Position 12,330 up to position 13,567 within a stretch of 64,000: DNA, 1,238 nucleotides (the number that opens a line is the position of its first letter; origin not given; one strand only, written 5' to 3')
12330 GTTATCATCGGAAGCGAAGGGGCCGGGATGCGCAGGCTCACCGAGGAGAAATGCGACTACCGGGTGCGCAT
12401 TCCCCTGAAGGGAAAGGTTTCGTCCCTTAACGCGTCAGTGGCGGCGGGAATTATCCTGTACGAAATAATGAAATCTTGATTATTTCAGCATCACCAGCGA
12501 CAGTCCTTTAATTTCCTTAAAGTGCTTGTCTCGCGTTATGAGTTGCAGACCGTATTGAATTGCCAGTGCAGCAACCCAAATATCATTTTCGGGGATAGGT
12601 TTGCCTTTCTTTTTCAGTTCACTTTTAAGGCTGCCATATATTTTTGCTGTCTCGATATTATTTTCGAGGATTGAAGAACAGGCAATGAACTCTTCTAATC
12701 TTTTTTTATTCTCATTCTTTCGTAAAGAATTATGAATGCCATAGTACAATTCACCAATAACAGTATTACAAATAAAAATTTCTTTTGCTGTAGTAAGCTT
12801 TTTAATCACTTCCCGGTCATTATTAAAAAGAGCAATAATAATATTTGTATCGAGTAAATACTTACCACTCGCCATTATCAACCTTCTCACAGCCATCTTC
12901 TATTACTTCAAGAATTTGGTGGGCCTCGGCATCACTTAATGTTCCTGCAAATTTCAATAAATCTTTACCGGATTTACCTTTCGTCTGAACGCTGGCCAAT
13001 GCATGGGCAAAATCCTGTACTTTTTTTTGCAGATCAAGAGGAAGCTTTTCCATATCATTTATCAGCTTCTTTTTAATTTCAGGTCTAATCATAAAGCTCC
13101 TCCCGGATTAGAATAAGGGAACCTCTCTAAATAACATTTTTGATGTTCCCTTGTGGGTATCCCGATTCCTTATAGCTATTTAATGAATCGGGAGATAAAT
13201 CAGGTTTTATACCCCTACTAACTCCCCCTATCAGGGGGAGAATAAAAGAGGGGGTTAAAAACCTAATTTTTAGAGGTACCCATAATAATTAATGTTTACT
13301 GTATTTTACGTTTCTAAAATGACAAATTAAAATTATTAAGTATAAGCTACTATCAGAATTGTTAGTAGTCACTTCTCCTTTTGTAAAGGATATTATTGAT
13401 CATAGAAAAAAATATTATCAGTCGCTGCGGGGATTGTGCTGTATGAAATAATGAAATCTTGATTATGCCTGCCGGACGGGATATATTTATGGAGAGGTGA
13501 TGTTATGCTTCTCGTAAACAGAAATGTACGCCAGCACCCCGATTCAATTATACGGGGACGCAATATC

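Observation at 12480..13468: vapBC plus repeat islet inserted exactly at the rlmB stop codon, flanked by a divergent duplicate of the rlmB 3' end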

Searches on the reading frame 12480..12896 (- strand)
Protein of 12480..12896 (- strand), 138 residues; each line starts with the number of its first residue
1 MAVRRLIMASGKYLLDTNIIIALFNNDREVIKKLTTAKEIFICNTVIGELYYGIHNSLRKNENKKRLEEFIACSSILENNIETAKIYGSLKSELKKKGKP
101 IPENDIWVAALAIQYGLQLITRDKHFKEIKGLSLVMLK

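Call 10: search_protein_families(library=pfam, proteins=[window:12480-12896:-], max_evalue=0.01)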
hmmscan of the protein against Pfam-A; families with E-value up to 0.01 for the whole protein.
window:12480-12896:- (138 aa): 4 families
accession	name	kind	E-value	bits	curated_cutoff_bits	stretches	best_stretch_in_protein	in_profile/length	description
PF01850.27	PIN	-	3.8e-19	69.9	23.6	1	13-131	1-119/120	PIN domain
PF10130.15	PIN_2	-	0.00021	22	22.4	1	15-127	2-116/133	PIN domain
PF13638.12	PIN_4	-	0.003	18.3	21.9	1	13-117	1-103/132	PIN domain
PF13470.12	PIN_3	-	0.0038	18.5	27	1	12-125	1-115/115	PIN domain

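Call 12: find_encoding_contigs(protein=window:12480-12896:-, flank=6000, max_places=10)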
Protein window:12480-12896:- (138 aa): no gene with exactly this product is on record in the collection.

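Call 13: find_encoding_contigs(protein=window:12480-12875:-, flank=4000, max_places=10)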
Protein window:12480-12875:- (131 aa): 16 contigs read that carry it; 10 places shown.
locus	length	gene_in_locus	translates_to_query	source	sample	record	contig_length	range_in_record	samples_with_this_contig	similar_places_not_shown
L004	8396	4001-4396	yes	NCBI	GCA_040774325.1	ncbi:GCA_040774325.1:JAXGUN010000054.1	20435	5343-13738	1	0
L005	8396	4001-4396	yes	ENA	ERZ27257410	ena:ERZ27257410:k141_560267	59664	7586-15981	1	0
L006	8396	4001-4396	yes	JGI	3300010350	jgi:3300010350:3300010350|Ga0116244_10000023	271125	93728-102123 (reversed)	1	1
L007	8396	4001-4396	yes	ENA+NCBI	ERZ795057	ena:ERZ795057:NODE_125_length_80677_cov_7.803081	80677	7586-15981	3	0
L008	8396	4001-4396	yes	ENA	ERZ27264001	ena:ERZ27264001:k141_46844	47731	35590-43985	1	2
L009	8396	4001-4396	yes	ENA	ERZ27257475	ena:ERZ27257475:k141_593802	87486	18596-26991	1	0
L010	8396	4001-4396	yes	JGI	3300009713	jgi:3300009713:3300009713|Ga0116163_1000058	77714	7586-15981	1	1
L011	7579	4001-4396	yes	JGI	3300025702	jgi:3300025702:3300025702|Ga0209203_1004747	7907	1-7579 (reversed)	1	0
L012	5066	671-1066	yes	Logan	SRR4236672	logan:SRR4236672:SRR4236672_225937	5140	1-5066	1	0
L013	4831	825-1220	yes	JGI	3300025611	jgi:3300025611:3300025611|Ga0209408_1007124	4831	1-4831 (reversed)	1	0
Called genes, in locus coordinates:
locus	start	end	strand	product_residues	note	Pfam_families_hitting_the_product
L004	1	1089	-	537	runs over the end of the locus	PF00989:PAS (weak), PF13581:HATPase_c_2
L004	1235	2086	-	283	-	-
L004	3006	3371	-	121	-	-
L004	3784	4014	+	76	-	-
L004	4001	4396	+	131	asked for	PF01850:PIN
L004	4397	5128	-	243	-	PF08032:SpoU_sub_bind, PF00588:SpoU_methylase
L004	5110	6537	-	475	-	PF00133:tRNA-synt_1 (faint), PF01406:tRNA-synt_1e, PF01921:tRNA-synt_1f (faint), PF09334:tRNA-synt_1g (weak), PF09190:DALR_2, PF23493:CysS_C (weak)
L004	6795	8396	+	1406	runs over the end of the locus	PF25059:FN3_DSCAM-DSCAML_C (faint), PF07495:Y_Y_Y (faint), PF17210:SdrD_B (faint), PF22904:NOMO1-like_2nd (faint), PF13620:CarboxypepD_reg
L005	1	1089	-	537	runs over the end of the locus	PF00989:PAS (weak), PF13581:HATPase_c_2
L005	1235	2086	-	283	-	-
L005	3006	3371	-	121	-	-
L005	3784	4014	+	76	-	-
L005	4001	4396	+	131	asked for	PF01850:PIN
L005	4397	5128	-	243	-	PF08032:SpoU_sub_bind, PF00588:SpoU_methylase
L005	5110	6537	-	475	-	PF00133:tRNA-synt_1 (faint), PF01406:tRNA-synt_1e, PF01921:tRNA-synt_1f (faint), PF09334:tRNA-synt_1g (weak), PF09190:DALR_2, PF23493:CysS_C (weak)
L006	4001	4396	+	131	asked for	PF01850:PIN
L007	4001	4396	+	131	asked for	PF01850:PIN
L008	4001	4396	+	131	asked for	PF01850:PIN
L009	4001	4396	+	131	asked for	PF01850:PIN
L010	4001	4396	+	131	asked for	PF01850:PIN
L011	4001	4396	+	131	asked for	PF01850:PIN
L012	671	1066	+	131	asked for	PF01850:PIN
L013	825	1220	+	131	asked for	PF01850:PIN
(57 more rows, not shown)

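Call 27: find_homologous_proteins(query=window:12480-12875:-, max_evalue=1e-20)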
Query window:12480-12875:- (131 aa): 2348 proteins with E <= 1e-20 among 2510 candidates; the best 120 are listed.
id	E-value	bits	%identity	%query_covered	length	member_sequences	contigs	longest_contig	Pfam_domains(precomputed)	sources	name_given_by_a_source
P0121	3.1e-78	278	100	100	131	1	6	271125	PF01850.28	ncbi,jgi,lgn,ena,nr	ncbi:MAG TPA: type II toxin-antitoxin system VapC family toxin [Spirochaetota bacterium]|nr:type II 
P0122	1.7e-44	169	69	92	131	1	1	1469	PF01850.28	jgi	jgi:tRNA(fMet)-specific endonuclease VapC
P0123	4.5e-44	167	61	98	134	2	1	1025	PF01850.28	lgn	-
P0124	7.0e-44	167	63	98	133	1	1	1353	PF01850.28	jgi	-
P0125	7.8e-44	167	60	98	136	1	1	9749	PF01850.28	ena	-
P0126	9.7e-44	166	60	98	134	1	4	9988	PF01850.28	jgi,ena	-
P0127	1.3e-43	166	60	98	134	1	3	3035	PF01850.28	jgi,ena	-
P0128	1.7e-43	165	63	98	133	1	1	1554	PF01850.28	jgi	-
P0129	1.8e-43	165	60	98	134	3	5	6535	PF01850.28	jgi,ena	-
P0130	4.1e-43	164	64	92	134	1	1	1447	PF01850.28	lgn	-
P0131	6.4e-43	164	59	98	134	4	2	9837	PF01850.28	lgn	-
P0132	6.5e-43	164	63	92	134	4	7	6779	PF01850.28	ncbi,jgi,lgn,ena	jgi:tRNA(fMet)-specific endonuclease VapC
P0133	2.3e-42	162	60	98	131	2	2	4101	PF01850.28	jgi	jgi:tRNA(fMet)-specific endonuclease VapC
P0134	3.5e-42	161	62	92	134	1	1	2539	PF01850.28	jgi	jgi:tRNA(fMet)-specific endonuclease VapC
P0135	5.1e-42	161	59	98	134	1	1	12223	PF01850.28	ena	-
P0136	5.8e-42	160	58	98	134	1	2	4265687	PF01850.28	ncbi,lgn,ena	-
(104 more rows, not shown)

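Call 39: find_related_loci(query=window:12480-12875:-, collection=viral_contigs, flank=5000)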
Query window:12480-12875:- (131 aa) in viral_contigs; peptide patterns used: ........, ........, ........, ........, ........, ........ (x = any residue, [..] = any of these).
31 stretches matched a pattern, but none encodes a relative of the query by tblastn (E <= 1e-3).

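Call 43: find_encoding_contigs(protein=P0136, flank=4000, max_places=3)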
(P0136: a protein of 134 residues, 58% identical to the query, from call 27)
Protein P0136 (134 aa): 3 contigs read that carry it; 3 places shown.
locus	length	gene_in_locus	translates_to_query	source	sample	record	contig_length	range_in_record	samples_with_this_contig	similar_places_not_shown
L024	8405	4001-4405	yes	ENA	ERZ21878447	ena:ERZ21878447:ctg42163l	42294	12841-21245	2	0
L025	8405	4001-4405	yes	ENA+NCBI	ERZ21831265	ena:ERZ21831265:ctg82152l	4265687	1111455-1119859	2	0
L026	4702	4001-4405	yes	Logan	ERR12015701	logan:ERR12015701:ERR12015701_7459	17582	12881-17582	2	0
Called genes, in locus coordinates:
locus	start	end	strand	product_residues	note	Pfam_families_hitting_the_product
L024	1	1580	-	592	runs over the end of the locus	PF00521:DNA_topoisoIV, PF03989:DNA_gyraseA_C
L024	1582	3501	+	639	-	PF00501:AMP-binding, PF23562:AMP-binding_C_3 (faint)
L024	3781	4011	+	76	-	-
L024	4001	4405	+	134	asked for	PF01850:PIN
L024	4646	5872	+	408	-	PF00579:tRNA-synt_1b, PF22421:SYY_C-terminal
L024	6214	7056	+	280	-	PF12838:Fer4_7 (faint), PF13484:Fer4_16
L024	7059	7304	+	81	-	PF13646:HEAT_2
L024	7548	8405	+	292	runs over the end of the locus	PF04542:Sigma70_r2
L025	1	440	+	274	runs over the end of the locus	PF03692:CxxCxxCC (weak)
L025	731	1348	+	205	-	PF00440:TetR_N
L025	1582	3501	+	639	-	PF00501:AMP-binding, PF23562:AMP-binding_C_3 (faint)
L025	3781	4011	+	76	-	-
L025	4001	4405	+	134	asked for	PF01850:PIN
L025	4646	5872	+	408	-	PF00579:tRNA-synt_1b, PF22421:SYY_C-terminal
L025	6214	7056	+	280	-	PF12838:Fer4_7 (faint), PF13484:Fer4_16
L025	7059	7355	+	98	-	PF03130:HEAT_PBS (faint), PF13646:HEAT_2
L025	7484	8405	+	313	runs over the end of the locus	PF04542:Sigma70_r2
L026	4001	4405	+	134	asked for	PF01850:PIN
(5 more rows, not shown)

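Call 44: find_encoding_contigs(protein=P0125, flank=4000, max_places=3)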
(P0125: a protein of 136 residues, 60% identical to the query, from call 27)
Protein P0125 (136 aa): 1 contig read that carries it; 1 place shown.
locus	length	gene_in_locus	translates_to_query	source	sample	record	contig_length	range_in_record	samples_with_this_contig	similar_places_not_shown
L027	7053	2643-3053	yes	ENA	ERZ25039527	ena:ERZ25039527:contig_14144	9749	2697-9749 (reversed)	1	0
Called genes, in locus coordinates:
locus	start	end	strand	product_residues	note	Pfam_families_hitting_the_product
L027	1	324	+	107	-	?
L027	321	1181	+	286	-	PF00589:Phage_integrase, PF22823:MrpR_C_cat (weak)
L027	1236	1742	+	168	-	PF00589:Phage_integrase (weak)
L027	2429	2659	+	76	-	-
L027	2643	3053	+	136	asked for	PF01850:PIN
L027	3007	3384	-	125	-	-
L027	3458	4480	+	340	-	-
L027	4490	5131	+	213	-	-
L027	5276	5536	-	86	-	PF05016:ParE_toxin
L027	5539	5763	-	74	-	PF18506:RelB-like (weak)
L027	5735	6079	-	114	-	PF12844:HTH_19, PF13560:HTH_31, PF01381:HTH_3, PF13443:HTH_26 (weak)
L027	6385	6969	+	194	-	-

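Call 61: search_protein_families(library=padloc, proteins=[window:12480-12875:-], max_evalue=0.01)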
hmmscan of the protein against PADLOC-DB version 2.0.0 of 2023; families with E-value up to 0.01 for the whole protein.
window:12480-12875:- (131 aa): 0 families

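Call 63: search_protein_families(library=ncbifam, proteins=[window:12480-12875:-], max_evalue=0.01)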
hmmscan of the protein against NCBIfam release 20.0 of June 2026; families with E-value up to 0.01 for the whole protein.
window:12480-12875:- (131 aa): 5 families
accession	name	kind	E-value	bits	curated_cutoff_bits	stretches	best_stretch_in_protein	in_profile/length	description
NF047863.1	VapCLeptosp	equivalog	2.2e-27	95.9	140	1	6-127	1-126/130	type II toxin-antitoxin system tRNA(fMet)-specific endonuclease VapC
NF010285.0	PRK13725.1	subfamily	4.6e-12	46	143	1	5-126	3-127/132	tRNA(fMet)-specific endonuclease VapC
NF047959.1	TA_toxin_VapC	equivalog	7.8e-12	45.4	80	1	7-123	2-120/125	type II toxin-antitoxin system VapC family toxin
TIGR00028.1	Mtu_PIN_fam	subfamily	0.0034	17.6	73.6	0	32-128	36-138/143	TA system VapC family ribonuclease toxin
NF010335.0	PRK13764.1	equivalog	0.0049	15.5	340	1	5-122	5-119/613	ATPase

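Call 77: search_protein_families(library=pfam, proteins=[L027:1-324:+, L027:321-1181:+, L027:1236-1742:+], max_evalue=0.01)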
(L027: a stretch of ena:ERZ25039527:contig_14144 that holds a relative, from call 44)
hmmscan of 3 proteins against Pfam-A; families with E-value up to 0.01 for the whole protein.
L027:1-324:+ (107 aa): 1 family
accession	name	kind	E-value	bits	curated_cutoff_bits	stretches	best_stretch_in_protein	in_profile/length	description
PF00589.27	Phage_integrase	-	1e-09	38.9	27.1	1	5-103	22-120/172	Phage integrase family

L027:321-1181:+ (286 aa): 2 families
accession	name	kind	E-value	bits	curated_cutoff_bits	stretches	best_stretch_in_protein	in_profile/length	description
PF00589.27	Phage_integrase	-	3.7e-35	121.7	27.1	1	116-261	3-146/172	Phage integrase family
PF02899.23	Phage_int_SAM_1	-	0.0071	17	22.3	0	30-89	22-80/83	Phage integrase, N-terminal SAM-like domain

L027:1236-1742:+ (168 aa): 3 families
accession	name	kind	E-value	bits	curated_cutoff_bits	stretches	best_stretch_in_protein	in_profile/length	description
PF00589.27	Phage_integrase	-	1.9e-06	28.2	27.1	1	118-164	2-47/172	Phage integrase family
PF13102.12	Phage_int_SAM_5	-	0.00025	21.8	22.3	1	6-90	7-81/98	Phage integrase SAM-like domain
PF02899.23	Phage_int_SAM_1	-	0.00027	21.6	22.3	1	14-91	11-79/83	Phage integrase, N-terminal SAM-like domain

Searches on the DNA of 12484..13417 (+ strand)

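Call 68: search_dna_similar(query=window:12484-13417:+, collection=plasmids, mode=distant, max_rows=8)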
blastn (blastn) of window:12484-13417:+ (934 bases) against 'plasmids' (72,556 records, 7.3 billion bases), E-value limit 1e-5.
No match.

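Call 69: search_dna_similar(query=window:12484-13417:+, collection=phages, mode=distant, max_rows=8)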
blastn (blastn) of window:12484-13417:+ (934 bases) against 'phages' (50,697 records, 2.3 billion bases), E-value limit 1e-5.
No match.

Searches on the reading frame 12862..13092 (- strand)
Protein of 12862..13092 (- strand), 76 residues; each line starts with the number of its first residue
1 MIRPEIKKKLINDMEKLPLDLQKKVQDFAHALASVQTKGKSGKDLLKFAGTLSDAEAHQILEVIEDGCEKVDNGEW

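Call 10: search_protein_families(library=pfam, proteins=[window:12862-13092:-], max_evalue=0.01)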
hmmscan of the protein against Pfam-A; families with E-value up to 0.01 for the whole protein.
window:12862-13092:- (76 aa): 1 family
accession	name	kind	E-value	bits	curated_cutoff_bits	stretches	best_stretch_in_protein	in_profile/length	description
PF10047.15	DUF2281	-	0.00089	20.3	26.5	1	9-55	1-47/64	Protein of unknown function (DUF2281)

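Call 59: list_cluster_members(proteins=[window:12862-13092:-, window:12480-12875:-, window:13505-13870:+])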
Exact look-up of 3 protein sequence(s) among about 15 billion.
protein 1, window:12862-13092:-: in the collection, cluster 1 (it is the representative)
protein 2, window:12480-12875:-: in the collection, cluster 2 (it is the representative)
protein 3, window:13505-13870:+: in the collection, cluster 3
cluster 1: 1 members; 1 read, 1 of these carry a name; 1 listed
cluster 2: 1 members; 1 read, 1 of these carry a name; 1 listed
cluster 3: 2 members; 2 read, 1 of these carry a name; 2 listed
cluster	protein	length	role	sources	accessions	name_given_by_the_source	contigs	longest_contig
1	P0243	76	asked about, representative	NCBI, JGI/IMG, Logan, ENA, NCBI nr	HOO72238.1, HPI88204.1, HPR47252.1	MAG TPA: hypothetical protein PK926_10795 [Spirochaetota bacterium] | hypothetical protein [Spirochaetota bacterium]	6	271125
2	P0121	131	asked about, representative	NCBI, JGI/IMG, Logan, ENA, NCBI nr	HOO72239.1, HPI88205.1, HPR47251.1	MAG TPA: type II toxin-antitoxin system VapC family toxin [Spirochaetota bacterium] | type II toxin-antitoxin system VapC family toxin [Spirochaetota bacterium]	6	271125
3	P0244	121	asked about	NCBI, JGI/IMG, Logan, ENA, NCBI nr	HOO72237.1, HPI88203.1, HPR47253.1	MAG TPA: hypothetical protein PK926_10790 [Spirochaetota bacterium] | hypothetical protein [Spirochaetota bacterium]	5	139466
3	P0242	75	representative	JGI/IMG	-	-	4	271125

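Call 61: search_protein_families(library=padloc, proteins=[window:12862-13092:-], max_evalue=0.01)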
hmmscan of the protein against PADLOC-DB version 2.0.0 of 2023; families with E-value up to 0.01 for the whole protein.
window:12862-13092:- (76 aa): 0 families

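Call 63: search_protein_families(library=ncbifam, proteins=[window:12862-13092:-], max_evalue=0.01)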
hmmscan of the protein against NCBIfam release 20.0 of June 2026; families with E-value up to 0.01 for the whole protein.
window:12862-13092:- (76 aa): 1 family
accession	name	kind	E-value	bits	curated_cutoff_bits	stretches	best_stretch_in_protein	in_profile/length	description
NF050009.1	TA_VapB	equivalog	0.00075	20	60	1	10-41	1-32/65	type II toxin-antitoxin system VapB family antitoxin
